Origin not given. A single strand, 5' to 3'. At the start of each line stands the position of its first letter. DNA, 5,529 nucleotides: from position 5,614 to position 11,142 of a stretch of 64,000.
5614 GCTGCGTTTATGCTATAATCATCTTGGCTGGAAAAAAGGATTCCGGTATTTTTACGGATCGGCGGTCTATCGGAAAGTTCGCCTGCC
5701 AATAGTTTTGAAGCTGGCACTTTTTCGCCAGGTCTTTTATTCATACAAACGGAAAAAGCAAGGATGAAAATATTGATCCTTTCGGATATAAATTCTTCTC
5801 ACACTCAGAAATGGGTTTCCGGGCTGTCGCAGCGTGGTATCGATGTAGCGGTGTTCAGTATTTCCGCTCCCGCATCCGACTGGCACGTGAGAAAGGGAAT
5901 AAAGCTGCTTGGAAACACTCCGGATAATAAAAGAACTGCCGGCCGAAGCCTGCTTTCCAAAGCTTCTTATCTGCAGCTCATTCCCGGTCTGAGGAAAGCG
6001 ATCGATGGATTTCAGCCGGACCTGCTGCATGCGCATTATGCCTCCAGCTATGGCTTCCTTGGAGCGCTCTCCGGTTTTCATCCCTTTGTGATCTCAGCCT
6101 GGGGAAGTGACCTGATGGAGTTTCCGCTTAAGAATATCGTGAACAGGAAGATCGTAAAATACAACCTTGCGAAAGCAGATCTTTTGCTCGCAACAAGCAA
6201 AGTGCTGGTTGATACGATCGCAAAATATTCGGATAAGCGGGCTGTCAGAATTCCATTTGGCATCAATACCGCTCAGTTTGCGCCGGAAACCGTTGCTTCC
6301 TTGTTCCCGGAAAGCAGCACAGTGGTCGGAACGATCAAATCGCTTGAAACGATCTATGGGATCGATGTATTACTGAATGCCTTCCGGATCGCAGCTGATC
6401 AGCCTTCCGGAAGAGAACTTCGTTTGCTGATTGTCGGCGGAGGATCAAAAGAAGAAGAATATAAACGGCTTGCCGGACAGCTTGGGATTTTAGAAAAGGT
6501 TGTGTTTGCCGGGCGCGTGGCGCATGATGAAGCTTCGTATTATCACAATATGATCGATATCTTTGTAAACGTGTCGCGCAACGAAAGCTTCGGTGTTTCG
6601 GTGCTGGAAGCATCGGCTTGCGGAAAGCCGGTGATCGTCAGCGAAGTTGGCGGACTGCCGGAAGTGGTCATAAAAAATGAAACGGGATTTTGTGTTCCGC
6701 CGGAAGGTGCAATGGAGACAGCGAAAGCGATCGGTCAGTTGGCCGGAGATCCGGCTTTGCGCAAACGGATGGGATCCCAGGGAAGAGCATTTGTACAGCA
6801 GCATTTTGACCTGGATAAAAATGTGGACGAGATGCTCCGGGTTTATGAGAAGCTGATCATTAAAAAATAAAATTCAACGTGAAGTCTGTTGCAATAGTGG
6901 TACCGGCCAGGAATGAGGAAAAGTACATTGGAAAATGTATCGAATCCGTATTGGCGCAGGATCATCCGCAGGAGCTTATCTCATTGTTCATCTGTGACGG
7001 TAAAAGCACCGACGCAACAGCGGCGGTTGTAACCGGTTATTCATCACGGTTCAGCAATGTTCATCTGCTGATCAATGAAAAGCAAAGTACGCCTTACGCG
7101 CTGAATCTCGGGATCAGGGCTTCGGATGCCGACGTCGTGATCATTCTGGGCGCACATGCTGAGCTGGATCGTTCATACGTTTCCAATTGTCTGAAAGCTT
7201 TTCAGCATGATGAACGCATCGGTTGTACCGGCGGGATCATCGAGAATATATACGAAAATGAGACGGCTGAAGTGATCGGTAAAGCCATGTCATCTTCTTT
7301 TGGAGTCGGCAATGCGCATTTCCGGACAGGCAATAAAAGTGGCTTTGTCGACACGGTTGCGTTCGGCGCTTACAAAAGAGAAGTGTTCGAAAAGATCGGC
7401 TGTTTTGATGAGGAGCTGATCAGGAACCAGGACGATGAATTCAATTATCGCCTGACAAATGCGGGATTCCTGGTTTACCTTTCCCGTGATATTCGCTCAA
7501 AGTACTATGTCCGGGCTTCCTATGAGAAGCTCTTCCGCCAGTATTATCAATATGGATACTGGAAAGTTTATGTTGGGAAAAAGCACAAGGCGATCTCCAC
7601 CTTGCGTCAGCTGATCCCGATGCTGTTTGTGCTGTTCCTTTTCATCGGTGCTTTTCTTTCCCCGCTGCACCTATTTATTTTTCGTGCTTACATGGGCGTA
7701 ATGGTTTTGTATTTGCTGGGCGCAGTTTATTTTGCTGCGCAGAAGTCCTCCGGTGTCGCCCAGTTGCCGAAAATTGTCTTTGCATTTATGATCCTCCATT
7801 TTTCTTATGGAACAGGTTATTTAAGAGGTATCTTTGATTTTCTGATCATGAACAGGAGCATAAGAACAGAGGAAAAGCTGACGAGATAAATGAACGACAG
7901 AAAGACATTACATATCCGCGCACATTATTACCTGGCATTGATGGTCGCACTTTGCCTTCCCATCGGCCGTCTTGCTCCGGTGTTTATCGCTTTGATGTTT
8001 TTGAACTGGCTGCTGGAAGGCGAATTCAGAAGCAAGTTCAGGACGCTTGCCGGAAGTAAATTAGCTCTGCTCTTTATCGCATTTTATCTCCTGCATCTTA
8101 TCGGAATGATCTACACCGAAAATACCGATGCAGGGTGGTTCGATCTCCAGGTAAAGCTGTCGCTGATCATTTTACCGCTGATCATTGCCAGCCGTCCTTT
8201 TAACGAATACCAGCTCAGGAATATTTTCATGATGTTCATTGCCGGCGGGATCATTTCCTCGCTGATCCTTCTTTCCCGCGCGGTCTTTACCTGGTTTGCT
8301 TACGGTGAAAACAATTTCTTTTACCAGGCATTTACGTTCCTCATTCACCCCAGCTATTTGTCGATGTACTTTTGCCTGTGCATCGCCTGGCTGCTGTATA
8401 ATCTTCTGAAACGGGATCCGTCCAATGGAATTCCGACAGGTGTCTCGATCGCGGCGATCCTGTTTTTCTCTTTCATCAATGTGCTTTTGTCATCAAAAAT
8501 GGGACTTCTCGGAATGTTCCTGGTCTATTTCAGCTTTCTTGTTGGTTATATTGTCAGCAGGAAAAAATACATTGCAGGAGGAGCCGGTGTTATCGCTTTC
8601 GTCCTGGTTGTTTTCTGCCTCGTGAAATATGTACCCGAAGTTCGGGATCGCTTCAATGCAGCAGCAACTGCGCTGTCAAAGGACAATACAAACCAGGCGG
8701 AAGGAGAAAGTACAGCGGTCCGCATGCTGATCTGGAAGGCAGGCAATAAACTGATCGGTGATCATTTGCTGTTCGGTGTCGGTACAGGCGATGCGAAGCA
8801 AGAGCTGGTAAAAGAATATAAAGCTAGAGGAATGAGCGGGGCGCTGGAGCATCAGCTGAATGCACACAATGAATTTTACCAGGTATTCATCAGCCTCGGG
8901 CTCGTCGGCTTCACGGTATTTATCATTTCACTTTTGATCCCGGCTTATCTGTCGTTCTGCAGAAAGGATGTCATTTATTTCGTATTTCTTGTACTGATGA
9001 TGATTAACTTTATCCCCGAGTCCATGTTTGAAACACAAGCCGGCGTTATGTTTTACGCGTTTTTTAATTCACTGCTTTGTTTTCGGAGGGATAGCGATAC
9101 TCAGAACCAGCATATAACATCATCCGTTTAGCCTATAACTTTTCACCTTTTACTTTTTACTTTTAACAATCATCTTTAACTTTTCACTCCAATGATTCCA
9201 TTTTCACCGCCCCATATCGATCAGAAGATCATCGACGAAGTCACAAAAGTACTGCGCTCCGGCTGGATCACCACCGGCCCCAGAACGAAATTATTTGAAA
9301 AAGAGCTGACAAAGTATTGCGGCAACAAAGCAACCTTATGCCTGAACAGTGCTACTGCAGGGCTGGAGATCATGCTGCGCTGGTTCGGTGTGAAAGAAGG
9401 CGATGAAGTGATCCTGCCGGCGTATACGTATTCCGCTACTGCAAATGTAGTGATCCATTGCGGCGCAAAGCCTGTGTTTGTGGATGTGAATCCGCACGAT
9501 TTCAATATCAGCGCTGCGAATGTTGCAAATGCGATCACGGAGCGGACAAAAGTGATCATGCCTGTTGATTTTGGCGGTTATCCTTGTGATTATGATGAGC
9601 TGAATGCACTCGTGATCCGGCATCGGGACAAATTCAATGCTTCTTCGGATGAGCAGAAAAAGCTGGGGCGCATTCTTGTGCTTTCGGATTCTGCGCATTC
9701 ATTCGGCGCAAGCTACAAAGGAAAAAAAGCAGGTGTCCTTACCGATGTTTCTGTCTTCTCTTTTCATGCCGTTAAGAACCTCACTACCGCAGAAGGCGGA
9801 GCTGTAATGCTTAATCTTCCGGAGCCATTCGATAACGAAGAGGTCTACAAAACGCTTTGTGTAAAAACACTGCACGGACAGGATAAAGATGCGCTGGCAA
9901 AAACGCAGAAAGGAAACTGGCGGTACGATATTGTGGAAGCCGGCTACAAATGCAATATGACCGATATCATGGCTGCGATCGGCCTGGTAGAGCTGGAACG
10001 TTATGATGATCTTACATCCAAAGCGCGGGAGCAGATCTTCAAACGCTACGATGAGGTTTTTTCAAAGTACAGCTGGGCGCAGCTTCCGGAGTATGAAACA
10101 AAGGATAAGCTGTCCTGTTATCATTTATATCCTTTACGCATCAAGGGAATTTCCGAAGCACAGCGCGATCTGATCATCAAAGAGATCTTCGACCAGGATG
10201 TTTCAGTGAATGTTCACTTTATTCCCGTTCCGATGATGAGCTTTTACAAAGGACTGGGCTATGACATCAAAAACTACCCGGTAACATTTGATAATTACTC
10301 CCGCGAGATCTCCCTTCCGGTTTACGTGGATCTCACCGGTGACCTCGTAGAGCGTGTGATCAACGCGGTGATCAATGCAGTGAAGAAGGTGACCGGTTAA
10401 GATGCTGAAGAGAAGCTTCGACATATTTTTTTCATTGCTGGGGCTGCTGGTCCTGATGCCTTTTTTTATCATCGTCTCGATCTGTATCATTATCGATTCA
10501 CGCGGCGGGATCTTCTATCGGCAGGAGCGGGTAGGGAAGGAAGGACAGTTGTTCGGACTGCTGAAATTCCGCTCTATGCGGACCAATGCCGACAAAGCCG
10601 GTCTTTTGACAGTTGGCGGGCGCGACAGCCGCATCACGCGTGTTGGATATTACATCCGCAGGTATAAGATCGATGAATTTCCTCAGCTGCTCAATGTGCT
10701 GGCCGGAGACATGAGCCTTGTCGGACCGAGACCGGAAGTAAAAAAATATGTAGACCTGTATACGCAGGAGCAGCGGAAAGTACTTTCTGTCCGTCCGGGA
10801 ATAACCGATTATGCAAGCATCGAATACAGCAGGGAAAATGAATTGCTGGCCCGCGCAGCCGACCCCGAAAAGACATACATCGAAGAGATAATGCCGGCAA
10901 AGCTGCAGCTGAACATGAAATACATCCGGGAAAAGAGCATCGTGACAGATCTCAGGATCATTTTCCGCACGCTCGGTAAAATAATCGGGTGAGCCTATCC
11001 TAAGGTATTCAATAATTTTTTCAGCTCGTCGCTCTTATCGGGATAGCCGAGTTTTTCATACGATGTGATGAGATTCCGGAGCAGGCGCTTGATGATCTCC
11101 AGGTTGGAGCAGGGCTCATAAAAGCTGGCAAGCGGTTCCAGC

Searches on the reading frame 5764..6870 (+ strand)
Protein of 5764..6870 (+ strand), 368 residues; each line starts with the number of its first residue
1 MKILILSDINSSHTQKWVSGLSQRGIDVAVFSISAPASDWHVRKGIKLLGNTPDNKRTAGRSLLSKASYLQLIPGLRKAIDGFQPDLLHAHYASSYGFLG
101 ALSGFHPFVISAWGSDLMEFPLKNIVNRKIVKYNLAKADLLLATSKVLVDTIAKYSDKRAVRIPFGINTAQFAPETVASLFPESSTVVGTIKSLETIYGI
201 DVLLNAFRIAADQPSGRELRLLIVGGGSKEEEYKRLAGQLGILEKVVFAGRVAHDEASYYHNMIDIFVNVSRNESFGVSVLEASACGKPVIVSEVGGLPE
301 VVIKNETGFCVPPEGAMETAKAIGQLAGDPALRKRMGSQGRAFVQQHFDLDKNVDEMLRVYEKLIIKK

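Call 56: search_protein_families(library=pfam, proteins=[window:5764-6870:+], max_evalue=0.00001)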
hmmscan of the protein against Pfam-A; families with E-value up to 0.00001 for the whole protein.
window:5764-6870:+ (368 aa): 7 families
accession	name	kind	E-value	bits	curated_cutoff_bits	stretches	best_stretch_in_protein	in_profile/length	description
PF00534.26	Glycos_transf_1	-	5.9e-38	130.5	26.4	1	179-342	9-171/172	Glycosyl transferases group 1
PF13477.12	Glyco_trans_4_2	-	3e-32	112.1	23.4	1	2-145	1-139/139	Glycosyl transferase 4-like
PF13692.12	Glyco_trans_1_4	-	1.8e-30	106.5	27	1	187-328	3-141/142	Glycosyl transferases group 1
PF13524.12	Glyco_trans_1_2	-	5.4e-12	46.3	25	1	218-358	14-143/144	Glycosyl transferase-like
PF13439.12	Glyco_transf_4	-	1.4e-11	45.2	28.5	1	13-170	7-169/170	Glycosyltransferase Family 4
PF13579.12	Glyco_trans_4_4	-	2.5e-10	41.3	29.7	1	13-163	6-155/158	Glycosyl transferase 4-like domain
PF20706.3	GT4-conflict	-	1.3e-07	31.4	26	1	159-312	173-325/385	Family 4 Glycosyltransferase in conflict systems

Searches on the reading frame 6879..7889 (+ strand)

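Call 56: search_protein_families(library=pfam, proteins=[window:6879-7889:+], max_evalue=0.00001)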
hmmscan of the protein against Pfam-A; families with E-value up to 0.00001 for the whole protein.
window:6879-7889:+ (336 aa): 2 families
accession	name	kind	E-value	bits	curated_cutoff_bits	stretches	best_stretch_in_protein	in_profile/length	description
PF00535.33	Glycos_transf_2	-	2.1e-23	83.5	23.3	1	6-174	2-168/168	Glycosyl transferase family 2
PF13641.12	Glyco_tranf_2_3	-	2.9e-13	50.8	27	1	4-221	3-223/230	Glycosyltransferase like family 2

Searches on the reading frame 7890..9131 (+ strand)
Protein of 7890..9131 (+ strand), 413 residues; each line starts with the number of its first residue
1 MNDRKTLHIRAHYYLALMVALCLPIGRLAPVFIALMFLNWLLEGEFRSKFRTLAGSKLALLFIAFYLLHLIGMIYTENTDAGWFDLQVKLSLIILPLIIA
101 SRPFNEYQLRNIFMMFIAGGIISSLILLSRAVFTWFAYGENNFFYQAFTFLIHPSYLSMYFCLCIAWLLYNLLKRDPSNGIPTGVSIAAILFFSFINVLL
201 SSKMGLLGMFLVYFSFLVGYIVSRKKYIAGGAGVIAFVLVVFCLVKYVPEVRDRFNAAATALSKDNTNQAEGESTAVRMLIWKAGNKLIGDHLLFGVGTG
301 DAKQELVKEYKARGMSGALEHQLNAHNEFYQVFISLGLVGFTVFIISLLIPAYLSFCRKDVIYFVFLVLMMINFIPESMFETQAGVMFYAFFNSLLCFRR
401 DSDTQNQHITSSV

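Call 56: search_protein_families(library=pfam, proteins=[window:7890-9131:+], max_evalue=0.00001)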
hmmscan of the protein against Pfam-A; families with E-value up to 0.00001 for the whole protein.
window:7890-9131:+ (413 aa): 1 family
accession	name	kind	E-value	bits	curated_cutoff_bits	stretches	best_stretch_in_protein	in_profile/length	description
PF04932.20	Wzy_C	-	4.3e-18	66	31.7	1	189-345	2-149/149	O-Antigen ligase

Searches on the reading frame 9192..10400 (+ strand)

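Call 56: search_protein_families(library=pfam, proteins=[window:9192-10400:+], max_evalue=0.00001)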
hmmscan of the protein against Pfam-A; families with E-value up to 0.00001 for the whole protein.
window:9192-10400:+ (402 aa): 2 families
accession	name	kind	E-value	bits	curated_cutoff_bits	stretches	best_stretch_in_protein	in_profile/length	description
PF01041.23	DegT_DnrJ_EryC1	-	3.6e-97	326.3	19.8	1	8-393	2-359/360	DegT/DnrJ/EryC1/StrS aminotransferase family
PF00155.27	Aminotran_1_2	-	3.1e-08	33.7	19.7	1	32-122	44-150/361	Aminotransferase class I and II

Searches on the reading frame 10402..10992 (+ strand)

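Call 70: search_protein_families(library=pfam, proteins=[window:10402-10992:+], max_evalue=0.0001)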
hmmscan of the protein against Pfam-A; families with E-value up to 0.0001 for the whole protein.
window:10402-10992:+ (196 aa): 1 family
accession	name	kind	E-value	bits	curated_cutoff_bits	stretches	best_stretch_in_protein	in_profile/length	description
PF02397.22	Bac_transf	-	1.6e-59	200.9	27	1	3-195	1-178/179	Bacterial sugar transferase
